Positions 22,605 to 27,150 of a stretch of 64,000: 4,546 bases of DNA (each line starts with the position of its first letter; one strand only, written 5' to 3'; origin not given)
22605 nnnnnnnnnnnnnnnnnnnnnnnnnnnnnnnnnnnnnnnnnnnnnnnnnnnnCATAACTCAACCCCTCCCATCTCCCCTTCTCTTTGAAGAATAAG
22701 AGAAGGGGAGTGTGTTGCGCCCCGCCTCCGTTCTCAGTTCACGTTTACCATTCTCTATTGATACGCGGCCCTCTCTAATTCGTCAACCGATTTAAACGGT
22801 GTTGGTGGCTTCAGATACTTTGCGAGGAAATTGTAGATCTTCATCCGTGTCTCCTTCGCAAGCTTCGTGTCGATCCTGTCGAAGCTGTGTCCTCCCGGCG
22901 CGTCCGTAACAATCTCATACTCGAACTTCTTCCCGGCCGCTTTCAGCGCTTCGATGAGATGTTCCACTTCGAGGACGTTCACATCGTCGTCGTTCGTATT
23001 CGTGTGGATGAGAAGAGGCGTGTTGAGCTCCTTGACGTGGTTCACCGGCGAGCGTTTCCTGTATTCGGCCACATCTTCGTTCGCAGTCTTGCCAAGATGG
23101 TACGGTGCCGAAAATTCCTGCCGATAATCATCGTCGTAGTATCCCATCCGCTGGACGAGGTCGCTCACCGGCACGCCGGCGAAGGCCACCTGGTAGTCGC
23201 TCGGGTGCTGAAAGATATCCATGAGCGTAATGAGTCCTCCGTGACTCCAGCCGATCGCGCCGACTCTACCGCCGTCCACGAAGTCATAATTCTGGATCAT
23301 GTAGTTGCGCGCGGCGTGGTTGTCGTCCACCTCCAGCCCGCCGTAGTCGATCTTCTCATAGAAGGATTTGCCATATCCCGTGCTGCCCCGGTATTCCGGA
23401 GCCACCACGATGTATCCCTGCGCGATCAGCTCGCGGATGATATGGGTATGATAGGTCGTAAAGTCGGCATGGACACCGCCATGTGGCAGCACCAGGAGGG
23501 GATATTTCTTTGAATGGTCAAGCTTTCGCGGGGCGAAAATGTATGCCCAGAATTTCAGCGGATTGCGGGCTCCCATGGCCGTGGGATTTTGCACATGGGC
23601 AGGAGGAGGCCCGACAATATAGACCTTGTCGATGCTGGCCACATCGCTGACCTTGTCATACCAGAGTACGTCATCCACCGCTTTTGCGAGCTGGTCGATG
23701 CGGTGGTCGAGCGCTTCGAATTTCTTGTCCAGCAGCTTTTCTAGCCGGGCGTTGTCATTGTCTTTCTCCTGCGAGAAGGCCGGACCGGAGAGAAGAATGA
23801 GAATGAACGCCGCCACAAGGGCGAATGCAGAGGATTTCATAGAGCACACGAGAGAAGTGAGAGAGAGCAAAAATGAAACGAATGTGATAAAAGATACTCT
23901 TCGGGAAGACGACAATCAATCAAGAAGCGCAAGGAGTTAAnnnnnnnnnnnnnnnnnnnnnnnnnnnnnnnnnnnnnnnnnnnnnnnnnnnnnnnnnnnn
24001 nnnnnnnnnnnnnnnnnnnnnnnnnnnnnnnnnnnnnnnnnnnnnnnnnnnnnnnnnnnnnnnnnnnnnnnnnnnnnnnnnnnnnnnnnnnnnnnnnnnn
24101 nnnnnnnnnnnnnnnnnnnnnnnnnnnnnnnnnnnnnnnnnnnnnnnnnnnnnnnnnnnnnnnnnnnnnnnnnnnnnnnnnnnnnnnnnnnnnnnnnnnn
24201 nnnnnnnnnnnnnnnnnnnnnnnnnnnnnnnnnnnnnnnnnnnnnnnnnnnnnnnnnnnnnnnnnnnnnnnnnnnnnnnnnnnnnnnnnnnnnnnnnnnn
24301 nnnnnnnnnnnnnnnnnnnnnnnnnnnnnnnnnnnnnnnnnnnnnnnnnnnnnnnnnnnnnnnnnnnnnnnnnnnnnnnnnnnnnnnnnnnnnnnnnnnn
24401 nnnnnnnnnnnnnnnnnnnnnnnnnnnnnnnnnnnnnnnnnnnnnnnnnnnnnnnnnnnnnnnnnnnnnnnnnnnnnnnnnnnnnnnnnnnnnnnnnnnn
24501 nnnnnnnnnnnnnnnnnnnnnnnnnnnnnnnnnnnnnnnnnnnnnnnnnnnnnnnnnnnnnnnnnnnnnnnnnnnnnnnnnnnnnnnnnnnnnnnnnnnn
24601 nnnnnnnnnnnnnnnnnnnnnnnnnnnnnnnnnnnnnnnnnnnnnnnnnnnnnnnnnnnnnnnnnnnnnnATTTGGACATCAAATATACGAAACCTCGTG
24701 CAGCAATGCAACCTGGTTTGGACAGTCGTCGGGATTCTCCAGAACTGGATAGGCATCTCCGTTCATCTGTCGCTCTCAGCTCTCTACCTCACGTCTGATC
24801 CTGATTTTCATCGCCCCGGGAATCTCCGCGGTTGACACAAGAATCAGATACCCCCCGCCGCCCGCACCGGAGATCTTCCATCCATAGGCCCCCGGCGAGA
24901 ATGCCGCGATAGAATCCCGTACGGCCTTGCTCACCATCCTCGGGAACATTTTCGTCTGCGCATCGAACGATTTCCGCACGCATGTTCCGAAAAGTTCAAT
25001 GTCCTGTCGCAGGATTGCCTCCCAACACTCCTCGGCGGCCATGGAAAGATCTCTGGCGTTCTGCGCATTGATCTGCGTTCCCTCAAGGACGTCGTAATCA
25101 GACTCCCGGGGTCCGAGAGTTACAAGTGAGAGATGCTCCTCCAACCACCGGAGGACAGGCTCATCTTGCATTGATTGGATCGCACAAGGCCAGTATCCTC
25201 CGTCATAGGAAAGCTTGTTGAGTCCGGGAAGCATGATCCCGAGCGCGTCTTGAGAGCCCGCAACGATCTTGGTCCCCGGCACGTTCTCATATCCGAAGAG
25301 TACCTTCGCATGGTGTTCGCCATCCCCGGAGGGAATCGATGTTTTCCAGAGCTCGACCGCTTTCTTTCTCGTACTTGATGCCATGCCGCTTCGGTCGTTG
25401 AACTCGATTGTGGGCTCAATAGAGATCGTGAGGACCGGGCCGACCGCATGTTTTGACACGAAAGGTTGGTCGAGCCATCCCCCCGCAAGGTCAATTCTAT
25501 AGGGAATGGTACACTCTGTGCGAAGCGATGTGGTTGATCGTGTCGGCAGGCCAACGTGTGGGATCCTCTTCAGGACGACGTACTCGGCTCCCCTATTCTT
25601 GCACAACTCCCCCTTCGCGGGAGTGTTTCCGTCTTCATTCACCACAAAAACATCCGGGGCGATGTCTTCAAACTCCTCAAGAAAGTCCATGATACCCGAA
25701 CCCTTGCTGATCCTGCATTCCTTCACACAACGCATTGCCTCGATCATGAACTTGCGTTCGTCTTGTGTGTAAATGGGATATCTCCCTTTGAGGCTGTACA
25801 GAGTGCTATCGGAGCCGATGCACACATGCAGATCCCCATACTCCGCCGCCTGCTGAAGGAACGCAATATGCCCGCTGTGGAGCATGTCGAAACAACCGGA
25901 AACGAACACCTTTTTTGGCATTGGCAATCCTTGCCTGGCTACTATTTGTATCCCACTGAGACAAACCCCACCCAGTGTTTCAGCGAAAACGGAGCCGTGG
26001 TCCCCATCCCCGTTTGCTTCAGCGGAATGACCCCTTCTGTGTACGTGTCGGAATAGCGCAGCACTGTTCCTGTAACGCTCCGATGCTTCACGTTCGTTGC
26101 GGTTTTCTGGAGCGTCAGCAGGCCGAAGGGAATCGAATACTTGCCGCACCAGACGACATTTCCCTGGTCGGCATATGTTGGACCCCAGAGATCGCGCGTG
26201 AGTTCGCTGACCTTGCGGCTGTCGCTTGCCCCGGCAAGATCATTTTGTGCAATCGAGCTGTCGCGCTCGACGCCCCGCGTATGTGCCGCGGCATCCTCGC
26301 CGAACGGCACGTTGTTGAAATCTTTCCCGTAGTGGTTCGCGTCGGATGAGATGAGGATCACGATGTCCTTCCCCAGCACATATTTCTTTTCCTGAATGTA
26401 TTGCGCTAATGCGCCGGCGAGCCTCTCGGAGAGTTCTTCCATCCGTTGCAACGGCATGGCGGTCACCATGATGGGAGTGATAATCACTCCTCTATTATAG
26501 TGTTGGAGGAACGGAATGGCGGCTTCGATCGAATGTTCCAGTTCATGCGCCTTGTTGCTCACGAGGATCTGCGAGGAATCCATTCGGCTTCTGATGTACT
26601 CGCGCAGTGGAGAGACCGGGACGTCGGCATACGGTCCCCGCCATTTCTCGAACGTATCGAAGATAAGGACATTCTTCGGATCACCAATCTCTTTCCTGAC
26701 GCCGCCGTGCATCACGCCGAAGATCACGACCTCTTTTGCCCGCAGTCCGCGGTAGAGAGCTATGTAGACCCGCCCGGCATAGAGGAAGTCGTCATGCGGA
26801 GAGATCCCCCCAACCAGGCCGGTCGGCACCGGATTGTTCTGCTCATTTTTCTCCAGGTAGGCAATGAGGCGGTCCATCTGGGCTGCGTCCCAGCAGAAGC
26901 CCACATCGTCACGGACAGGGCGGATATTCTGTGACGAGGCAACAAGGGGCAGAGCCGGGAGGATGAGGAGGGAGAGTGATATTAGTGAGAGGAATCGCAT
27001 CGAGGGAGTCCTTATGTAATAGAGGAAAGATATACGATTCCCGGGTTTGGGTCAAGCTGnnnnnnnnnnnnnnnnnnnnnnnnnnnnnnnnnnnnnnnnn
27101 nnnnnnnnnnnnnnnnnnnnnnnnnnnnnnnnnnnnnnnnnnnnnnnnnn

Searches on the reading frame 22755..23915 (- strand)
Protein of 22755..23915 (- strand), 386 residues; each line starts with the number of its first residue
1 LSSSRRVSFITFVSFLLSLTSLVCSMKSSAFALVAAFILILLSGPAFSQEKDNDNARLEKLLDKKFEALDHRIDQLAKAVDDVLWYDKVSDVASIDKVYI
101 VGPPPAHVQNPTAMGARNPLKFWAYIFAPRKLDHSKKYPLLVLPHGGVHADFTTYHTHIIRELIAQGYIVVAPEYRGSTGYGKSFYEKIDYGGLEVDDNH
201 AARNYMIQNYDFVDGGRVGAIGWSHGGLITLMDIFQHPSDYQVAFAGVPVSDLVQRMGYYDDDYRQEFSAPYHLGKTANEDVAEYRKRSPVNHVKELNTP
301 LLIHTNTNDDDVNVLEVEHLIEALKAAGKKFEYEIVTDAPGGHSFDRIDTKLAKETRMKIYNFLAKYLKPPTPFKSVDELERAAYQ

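Call 23: search_protein_families(library=pfam, proteins=[window:22755-23915:-], max_evalue=0.001)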
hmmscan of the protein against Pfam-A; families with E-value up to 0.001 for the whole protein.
window:22755-23915:- (386 aa): 5 families
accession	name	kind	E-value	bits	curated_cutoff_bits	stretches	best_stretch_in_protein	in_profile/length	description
PF00326.27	Peptidase_S9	-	1.6e-37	129.5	22.6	1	163-369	10-211/213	Prolyl oligopeptidase family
PF20434.5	BD-FAE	-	6.3e-10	39.4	26.8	1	134-324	9-215/215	BD-FAE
PF01738.24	DLH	-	2.7e-08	34.1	21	1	146-349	23-192/217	Dienelactone hydrolase family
PF12697.13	Abhydrolase_6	-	1e-06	30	26.3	1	141-259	1-100/217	Alpha/beta hydrolase family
PF02129.25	Peptidase_S15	-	1.8e-06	28.3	23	1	126-260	9-138/262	X-Pro dipeptidyl-peptidase (S15 family)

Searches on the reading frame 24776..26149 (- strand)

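Call 23: search_protein_families(library=pfam, proteins=[window:24776-26149:-], max_evalue=0.001)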
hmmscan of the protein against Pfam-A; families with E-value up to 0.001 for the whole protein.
window:24776-26149:- (457 aa): 2 families
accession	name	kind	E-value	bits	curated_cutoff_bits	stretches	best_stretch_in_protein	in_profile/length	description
PF01467.32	CTP_transf_like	-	2.1e-11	44.6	21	1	83-174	2-90/133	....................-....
PF08544.19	GHMP_kinases_C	-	0.00022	22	21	1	377-439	3-66/85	GHMP kinases C terminal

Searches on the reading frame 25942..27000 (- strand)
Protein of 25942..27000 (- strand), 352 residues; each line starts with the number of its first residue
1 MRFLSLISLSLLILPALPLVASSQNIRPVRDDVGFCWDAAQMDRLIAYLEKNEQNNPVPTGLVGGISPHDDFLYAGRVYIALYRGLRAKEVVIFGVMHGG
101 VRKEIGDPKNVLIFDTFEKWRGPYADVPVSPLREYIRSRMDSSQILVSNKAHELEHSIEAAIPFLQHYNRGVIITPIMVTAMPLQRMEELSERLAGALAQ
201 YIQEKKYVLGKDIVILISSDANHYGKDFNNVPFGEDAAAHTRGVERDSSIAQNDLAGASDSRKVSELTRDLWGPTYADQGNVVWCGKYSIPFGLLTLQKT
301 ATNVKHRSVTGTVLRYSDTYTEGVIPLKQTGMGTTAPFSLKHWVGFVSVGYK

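Call 23: search_protein_families(library=pfam, proteins=[window:25942-27000:-], max_evalue=0.001)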
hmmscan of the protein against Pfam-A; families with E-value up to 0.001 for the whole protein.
window:25942-27000:- (352 aa): 1 family
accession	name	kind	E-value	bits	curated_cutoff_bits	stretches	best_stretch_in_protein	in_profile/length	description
PF01875.22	Memo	-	3.6e-23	82.6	27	1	42-301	13-240/269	Memo-like protein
